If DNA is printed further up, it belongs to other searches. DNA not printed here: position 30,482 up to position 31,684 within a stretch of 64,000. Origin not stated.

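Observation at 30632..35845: Two paralogous NrfH/NapC-type quinol-dehydrogenase-like cytochromes with C-terminal haem stalks of very different length, next to a two-component system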

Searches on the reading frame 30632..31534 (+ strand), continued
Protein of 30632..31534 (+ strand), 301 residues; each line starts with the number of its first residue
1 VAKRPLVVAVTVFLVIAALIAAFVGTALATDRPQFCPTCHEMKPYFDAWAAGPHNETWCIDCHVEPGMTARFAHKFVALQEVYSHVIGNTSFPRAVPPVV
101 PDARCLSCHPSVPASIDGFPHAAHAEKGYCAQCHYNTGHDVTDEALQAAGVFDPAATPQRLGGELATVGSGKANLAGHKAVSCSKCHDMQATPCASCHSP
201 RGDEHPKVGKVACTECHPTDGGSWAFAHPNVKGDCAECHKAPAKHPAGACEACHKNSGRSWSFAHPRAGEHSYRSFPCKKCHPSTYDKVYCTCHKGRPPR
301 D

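Call 23: search_solved_structures(query=A1, max_evalue=1, show_alignments=2)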
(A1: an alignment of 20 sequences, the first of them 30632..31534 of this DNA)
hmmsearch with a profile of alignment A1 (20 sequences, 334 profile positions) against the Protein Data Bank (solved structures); distinct sequences matched with E-value up to 1: 44.
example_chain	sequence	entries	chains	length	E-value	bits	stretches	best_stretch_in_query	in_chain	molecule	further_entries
2j7a_C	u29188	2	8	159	4.6e-16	62.1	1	16-142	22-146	CYTOCHROME C QUINOL DEHYDROGENASE NRFH | NAPC/NIRT CYTOCHROME C FAMILY PROTEIN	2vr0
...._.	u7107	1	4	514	8.5e-10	41.6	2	178-329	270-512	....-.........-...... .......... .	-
1gws_A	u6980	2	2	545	1.1e-09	41.2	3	179-329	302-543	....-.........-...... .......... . | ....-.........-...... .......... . precursor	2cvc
2e84_A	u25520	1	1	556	2.2e-08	36.9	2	176-329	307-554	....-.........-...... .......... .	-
3ov0_A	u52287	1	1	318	1.3e-07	34.3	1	193-318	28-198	Cytochrome c family protein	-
1z1n_X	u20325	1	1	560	2.3e-06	30.3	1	120-329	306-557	sixteen heme cytochrome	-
6r2q_A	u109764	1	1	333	1.8e-05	27.3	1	208-314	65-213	Cystathionine beta-synthase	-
1duw_A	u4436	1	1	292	3.1e-05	26.6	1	117-330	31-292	NONAHEME CYTOCHROME C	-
3ouq_A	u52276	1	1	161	3.5e-05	26.4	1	193-286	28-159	Cytochrome c family protein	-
1ofw_A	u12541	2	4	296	0.00014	24.4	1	120-333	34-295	NINE-HEME CYTOCHROME C | NINE HEME CYTOCHROME C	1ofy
6btm_A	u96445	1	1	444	0.00029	23.4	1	200-270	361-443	Alternative Complex III subunit A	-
1m1p_A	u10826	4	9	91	0.0011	21.4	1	223-289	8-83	Small tetraheme cytochrome c | Periplasmic tetraheme cytochrome c CctA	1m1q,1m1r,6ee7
5yq7_C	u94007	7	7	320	0.0013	21.2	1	145-273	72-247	Cytochrome subunit of photosynthetic reaction center | MULTIHEME_CYTC DOMAIN-CONTAINING PROTEIN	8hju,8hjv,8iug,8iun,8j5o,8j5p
8bcx_A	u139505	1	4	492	0.002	20.6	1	53-114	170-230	Nitrite reductase (cytochrome; ammonia-forming)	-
7lq5_A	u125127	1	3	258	0.0026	20.2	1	57-270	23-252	Cytochrome c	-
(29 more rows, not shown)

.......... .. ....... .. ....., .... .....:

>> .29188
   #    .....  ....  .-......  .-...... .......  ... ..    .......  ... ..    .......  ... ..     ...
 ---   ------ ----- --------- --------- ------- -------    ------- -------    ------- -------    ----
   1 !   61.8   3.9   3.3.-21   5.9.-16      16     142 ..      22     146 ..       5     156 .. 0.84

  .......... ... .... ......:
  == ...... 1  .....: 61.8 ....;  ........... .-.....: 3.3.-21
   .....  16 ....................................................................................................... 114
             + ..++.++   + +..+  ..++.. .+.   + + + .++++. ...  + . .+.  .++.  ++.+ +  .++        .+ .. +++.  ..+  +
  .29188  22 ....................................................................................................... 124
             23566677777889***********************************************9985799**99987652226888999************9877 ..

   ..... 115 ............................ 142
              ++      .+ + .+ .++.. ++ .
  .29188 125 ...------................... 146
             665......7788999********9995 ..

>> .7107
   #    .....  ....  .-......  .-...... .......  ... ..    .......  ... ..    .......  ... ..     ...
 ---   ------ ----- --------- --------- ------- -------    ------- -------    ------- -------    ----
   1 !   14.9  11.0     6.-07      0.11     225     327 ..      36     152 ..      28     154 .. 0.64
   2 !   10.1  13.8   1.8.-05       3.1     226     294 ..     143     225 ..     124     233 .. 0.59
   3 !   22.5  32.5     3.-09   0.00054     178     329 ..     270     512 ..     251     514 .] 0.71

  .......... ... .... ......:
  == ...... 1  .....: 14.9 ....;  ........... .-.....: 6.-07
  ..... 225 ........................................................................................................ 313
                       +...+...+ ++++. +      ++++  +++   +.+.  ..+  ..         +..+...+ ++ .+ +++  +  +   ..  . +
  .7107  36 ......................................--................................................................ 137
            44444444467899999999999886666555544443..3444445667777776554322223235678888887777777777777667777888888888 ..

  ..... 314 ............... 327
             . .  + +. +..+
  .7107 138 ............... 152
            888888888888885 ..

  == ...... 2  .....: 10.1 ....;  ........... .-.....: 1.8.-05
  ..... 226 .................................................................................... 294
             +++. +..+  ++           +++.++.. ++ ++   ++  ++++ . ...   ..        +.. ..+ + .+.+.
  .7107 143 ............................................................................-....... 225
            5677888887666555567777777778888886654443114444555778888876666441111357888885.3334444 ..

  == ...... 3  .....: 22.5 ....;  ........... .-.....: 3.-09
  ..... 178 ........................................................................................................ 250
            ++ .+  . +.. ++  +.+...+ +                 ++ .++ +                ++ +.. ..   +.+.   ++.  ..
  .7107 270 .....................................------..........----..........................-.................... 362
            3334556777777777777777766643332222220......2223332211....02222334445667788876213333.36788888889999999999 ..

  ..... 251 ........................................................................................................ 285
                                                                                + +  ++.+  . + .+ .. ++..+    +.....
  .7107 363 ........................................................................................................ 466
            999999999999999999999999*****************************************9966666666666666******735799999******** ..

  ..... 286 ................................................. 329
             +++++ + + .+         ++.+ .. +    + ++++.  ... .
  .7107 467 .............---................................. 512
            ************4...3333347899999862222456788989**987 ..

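Call 50: find_encoding_contigs(protein=P0045, flank=10000, max_places=2)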
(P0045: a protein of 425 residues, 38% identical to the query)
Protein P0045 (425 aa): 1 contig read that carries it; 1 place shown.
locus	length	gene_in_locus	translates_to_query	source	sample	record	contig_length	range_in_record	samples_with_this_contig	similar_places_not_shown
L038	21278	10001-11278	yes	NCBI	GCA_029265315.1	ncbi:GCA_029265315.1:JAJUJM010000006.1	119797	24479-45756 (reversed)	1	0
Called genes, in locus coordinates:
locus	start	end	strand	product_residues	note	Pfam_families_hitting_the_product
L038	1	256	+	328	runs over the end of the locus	-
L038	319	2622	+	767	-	PF00082:Peptidase_S8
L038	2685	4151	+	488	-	PF11074:DUF2779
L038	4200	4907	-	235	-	-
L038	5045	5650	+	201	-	PF03807:F420_oxidored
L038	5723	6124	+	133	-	PF13291:ACT_4 (faint), PF01842:ACT (weak), PF19571:ACT_8, PF13840:ACT_7 (faint), PF22629:ACT_AHAS_ss (faint), PF22468:ACT_9 (faint), PF01842:ACT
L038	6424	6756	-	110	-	-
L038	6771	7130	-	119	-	-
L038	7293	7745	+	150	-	PF12900:Pyridox_ox_2 (weak), PF01243:PNPOx_N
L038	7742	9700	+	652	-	PF01326:PPDK_N, PF00391:PEP-utilizers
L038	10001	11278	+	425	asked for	PF03264:Cytochrom_NNT, PF14522:Cytochrome_C7 (faint), PF14537:Cytochrom_c3_2 (faint)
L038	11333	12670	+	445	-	-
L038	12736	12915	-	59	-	-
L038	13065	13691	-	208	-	PF09195:Endonuc-BglII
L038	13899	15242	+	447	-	PF00145:DNA_methylase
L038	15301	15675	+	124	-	PF03852:Vsr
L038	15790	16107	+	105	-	PF12840:HTH_20 (weak), PF01022:HTH_5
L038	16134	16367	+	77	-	PF13192:Thioredoxin_3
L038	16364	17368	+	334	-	PF03773:ArsP_1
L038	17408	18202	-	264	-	PF00149:Metallophos, PF12850:Metallophos_2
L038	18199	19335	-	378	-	PF13593:SBF_like (weak), PF01758:SBF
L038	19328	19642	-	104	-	PF12840:HTH_20 (weak), PF01022:HTH_5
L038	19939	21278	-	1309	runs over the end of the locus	PF13860:FlgD_ig (faint), PF07705:CARDB (weak), PF13715:CarbopepD_reg_2 (faint), PF13620:CarboxypepD_reg (weak)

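Call 51: find_encoding_contigs(protein=P0076, flank=10000, max_places=2)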
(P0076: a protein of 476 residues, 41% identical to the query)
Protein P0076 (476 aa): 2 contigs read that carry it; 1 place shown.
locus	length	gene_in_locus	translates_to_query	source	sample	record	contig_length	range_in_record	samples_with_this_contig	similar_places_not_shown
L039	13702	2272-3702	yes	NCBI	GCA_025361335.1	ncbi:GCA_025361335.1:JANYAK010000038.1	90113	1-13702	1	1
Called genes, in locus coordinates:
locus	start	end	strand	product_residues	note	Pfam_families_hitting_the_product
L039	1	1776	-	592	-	?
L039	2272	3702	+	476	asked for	PF03264:Cytochrom_NNT, PF14522:Cytochrome_C7 (faint), PF14537:Cytochrom_c3_2 (faint)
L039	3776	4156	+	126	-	-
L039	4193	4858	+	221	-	PF00072:Response_reg, PF00486:Trans_reg_C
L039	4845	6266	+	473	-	PF00672:HAMP, PF00512:HisKA, PF13581:HATPase_c_2 (faint), PF02518:HATPase_c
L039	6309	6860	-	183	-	PF13302:Acetyltransf_3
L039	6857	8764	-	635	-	PF00009:GTP_EFTU, PF01926:MMR_HSR1 (weak), PF03144:GTP_EFTU_D2, PF25461:Beta-barrel_SelB, PF09106:WHD_2nd_SelB, PF09107:WHD_3rd_SelB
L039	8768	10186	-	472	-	PF12390:Se-cys_synth_N, PF03841:SelA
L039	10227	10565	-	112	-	-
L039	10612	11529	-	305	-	PF00586:AIRS, PF02769:AIRS_C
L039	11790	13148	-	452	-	PF00990:GGDEF, PF00563:EAL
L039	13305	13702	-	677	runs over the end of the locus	PF00150:Cellulase, PF08532:Glyco_hydro_42M (weak)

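Call 55: predict_structure(alignment_id=A3)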
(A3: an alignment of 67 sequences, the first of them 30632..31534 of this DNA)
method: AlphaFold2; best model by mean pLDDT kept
length: 301 residues; sequences in the alignment: 67
mean_pLDDT: 86.9   pTM: 0.68
mean pLDDT of the five models: 86.9, 83.6, 83.3, 79.5, 76.3
residues with pLDDT >= 90: 159; 70-90: 127; 50-70: 15; < 50: 0
segments of 3 or more residues with pLDDT < 50: none
pLDDT, mean of each block of 10 residues (from residue 1): 82 98 96 90 95 95 93 93 91 88 94 91 93 91 95 90 91 90 93 88 73 83 72 78 79 73 73 83 80 81 74
secondary structure, 60 per line:
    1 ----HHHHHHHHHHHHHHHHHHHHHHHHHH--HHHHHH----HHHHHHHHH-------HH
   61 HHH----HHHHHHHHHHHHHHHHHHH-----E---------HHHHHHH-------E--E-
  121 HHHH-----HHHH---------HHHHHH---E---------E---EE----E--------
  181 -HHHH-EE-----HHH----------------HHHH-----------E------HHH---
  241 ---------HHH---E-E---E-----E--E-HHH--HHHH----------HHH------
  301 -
elements in order: H5-30 H33-38 H43-51 H59-63 H68-86 H102-108 H121-124 H130-133 H143-148 H182-185 H213-216 H278-281

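Call 58: fold_search(model_id=the predicted structure, library=pdb)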
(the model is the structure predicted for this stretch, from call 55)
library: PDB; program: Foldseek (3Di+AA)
matches with E <= 10: 5; with E <= 0.001: 3
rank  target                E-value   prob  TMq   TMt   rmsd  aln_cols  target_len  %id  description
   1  2j7a_C                1.3e-04  1.00  0.31  0.58   5.6       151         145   24  Crystal structure of cytochrome c nitrite reductase NrfHA complex from Desulfovibrio vulgaris (released 2006-12-06)
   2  2vr0_F                1.4e-04  1.00  0.31  0.58   5.0       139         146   24  Crystal structure of cytochrome c nitrite reductase NrfHA complex bound to the HQNO inhibitor (released 2008-06-03)
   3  2j7a_O                3.2e-04  1.00  0.31  0.59   5.6       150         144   23  Crystal structure of cytochrome c nitrite reductase NrfHA complex from Desulfovibrio vulgaris (released 2006-12-06)
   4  2ot4_A                7.4e+00  0.07  0.14  0.09   4.8        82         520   21  Structure of a hexameric multiheme c nitrite reductase from the extremophile bacterium Thiolkalivibrio nitratireducens (released 2008-04-08)
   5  3f29_A                7.9e+00  0.05  0.12  0.07   8.6        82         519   22  Structure of the Thioalkalivibrio nitratireducens cytochrome c nitrite reductase in complex with sulfite (released 2008-12-09)

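Call 80: find_encoding_contigs(protein=P0087, flank=7000, max_places=1)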
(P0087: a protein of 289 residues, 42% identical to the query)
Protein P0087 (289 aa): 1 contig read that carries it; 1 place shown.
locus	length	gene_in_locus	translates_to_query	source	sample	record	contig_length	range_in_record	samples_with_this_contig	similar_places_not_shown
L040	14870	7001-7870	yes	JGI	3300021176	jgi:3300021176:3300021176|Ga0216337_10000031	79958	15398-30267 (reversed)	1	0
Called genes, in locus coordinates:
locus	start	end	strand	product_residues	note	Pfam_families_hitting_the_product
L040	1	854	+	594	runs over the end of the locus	PF00664:ABC_membrane, PF00005:ABC_tran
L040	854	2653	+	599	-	PF00664:ABC_membrane, PF00005:ABC_tran, PF06414:Zeta_toxin (weak)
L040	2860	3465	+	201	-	PF03551:PadR, PF10400:Vir_act_alpha_C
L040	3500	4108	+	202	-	PF03358:FMN_red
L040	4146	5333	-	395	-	PF01676:Metalloenzyme, PF10143:PhosphMutase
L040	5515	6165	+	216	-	PF00440:TetR_N, PF13305:TetR_C_33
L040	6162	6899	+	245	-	PF12801:Fer4_5, PF00037:Fer4 (faint), PF12838:Fer4_7 (faint), PF12800:Fer4_4 (faint), PF13237:Fer4_10, PF13187:Fer4_9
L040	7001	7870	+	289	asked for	PF03264:Cytochrom_NNT, PF14537:Cytochrom_c3_2 (faint)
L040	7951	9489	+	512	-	PF14821:Thr_synth_N, PF00291:PALP, PF24857:THR4_C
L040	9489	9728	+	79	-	-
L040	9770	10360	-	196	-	PF13489:Methyltransf_23, PF02636:Methyltransf_28 (faint), PF13847:Methyltransf_31, PF08241:Methyltransf_11, PF08242:Methyltransf_12, PF13649:Methyltransf_25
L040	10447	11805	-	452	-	PF06965:Na_H_antiport_1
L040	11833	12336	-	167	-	PF13302:Acetyltransf_3, PF13420:Acetyltransf_4, PF00583:Acetyltransf_1, PF13508:Acetyltransf_7 (weak)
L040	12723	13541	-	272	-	PF02463:SMC_N (weak), PF00005:ABC_tran, PF13304:AAA_21 (weak)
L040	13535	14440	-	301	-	PF00528:BPD_transp_1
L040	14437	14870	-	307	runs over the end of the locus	PF00528:BPD_transp_1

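Call 81: find_encoding_contigs(protein=P0010, flank=7000, max_places=1)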
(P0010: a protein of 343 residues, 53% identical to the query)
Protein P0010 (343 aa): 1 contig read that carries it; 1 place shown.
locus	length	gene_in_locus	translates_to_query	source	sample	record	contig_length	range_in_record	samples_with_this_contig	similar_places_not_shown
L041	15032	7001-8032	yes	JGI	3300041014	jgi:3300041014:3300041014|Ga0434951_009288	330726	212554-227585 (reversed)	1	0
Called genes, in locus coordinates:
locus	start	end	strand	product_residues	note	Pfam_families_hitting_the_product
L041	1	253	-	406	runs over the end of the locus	PF00753:Lactamase_B (weak), PF19583:ODP, PF00258:Flavodoxin_1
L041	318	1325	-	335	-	PF00348:polyprenyl_synt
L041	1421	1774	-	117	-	-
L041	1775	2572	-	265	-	PF03649:UPF0014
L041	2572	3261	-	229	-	PF00005:ABC_tran, PF13191:AAA_16 (weak)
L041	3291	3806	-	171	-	PF00881:Nitroreductase, PF14512:TM1586_NiRdase (weak), PF00881:Nitroreductase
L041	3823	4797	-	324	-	PF04463:2-thiour_desulf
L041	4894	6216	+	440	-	PF00875:DNA_photolyase, PF03441:FAD_binding_7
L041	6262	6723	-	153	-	-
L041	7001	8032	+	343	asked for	PF03264:Cytochrom_NNT, PF14522:Cytochrome_C7 (faint), PF14537:Cytochrom_c3_2 (faint)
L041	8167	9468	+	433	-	-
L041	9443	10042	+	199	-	-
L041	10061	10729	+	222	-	PF00072:Response_reg, PF00486:Trans_reg_C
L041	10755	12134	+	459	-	PF00672:HAMP, PF26769:HAMP_PhoQ (weak), PF00512:HisKA, PF13581:HATPase_c_2 (weak), PF02518:HATPase_c, PF13589:HATPase_c_3 (weak)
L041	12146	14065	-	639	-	PF00009:GTP_EFTU, PF01926:MMR_HSR1, PF12802:MarR_2 (faint), PF03144:GTP_EFTU_D2, PF25461:Beta-barrel_SelB, PF09106:WHD_2nd_SelB, PF09107:WHD_3rd_SelB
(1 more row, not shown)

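Call 82: find_encoding_contigs(protein=P0108, flank=7000, max_places=1)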
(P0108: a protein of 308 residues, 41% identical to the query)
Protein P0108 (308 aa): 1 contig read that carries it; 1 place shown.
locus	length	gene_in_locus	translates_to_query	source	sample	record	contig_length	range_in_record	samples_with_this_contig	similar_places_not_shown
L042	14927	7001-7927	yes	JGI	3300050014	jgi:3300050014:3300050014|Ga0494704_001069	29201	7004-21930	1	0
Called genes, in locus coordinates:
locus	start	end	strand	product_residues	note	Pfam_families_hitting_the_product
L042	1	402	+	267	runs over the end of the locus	PF01891:CbiM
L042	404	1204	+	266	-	PF02361:CbiQ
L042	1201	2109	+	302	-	PF00005:ABC_tran, PF13304:AAA_21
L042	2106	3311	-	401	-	PF00753:Lactamase_B, PF19583:ODP, PF00258:Flavodoxin_1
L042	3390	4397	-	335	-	PF00348:polyprenyl_synt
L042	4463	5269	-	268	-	PF03649:UPF0014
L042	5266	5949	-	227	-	PF00005:ABC_tran, PF13191:AAA_16 (weak), PF13304:AAA_21 (faint)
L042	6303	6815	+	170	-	PF10724:DUF2516 (weak)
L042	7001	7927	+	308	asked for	PF03264:Cytochrom_NNT, PF22678:Cytochrom_c_NrfB-like (faint), PF14522:Cytochrome_C7 (faint), PF14537:Cytochrom_c3_2 (faint)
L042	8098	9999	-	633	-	PF00009:GTP_EFTU, PF01926:MMR_HSR1 (weak), PF03144:GTP_EFTU_D2, PF25461:Beta-barrel_SelB, PF09106:WHD_2nd_SelB, PF09107:WHD_3rd_SelB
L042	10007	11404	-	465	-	PF12390:Se-cys_synth_N, PF03841:SelA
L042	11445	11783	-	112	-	-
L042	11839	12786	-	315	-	PF00586:AIRS, PF02769:AIRS_C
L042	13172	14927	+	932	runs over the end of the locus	PF09586:YfhO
